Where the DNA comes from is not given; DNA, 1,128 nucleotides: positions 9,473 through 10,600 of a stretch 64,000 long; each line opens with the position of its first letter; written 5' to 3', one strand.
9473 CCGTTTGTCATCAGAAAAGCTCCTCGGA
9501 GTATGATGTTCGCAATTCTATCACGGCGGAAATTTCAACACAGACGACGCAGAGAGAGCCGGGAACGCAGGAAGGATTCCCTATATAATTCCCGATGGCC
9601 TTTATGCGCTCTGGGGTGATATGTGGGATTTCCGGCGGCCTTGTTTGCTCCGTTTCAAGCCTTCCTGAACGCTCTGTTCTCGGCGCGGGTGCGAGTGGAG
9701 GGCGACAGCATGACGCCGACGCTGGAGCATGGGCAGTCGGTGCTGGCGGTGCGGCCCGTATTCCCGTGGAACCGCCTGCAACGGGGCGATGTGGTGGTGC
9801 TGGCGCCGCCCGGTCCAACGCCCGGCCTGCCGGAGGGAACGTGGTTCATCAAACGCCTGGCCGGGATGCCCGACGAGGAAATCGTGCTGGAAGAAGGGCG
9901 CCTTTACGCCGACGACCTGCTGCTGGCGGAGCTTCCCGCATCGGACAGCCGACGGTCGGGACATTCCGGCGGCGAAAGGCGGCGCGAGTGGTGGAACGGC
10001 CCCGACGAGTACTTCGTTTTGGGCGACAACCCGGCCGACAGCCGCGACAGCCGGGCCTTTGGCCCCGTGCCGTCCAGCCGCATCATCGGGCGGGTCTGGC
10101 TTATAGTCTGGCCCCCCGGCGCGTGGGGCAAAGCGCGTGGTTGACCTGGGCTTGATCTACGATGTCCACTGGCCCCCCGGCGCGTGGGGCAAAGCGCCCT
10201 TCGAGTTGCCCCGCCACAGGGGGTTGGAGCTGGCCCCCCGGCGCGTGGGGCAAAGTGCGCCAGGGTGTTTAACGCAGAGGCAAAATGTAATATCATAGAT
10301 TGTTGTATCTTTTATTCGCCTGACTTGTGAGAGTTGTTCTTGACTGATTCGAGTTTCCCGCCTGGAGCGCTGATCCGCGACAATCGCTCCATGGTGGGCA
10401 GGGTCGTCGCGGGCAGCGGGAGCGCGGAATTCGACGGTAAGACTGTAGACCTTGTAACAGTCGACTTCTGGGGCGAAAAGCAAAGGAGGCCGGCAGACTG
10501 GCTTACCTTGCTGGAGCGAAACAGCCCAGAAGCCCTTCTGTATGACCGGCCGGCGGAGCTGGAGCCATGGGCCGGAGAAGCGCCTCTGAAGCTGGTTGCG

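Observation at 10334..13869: Orphan two-gene operon: GrpE-fusion protein translationally coupled to a divergent Hsp70-like ATPase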

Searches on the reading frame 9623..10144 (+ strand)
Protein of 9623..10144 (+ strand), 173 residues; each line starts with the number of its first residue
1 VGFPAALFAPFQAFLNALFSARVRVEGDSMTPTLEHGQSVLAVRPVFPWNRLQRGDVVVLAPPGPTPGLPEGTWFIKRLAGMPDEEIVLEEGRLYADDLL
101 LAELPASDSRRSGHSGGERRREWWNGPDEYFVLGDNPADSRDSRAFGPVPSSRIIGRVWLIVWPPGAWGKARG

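Call 55: search_protein_families(library=pfam, proteins=[window:9623-10144:+], max_evalue=0.001)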
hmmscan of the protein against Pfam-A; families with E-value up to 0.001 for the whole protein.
window:9623-10144:+ (173 aa): 1 family
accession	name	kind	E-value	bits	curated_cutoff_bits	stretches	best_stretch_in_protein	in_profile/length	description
PF10502.14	Peptidase_S26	-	6.2e-27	95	22.9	1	5-163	11-168/168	Signal peptidase, peptidase S26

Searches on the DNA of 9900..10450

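Call 75: search_rna_families(source=window, start=9900, end=10450, threshold=evalue, max_evalue=1)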
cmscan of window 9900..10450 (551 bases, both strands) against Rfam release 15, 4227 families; matches with E-value up to 1: 0.
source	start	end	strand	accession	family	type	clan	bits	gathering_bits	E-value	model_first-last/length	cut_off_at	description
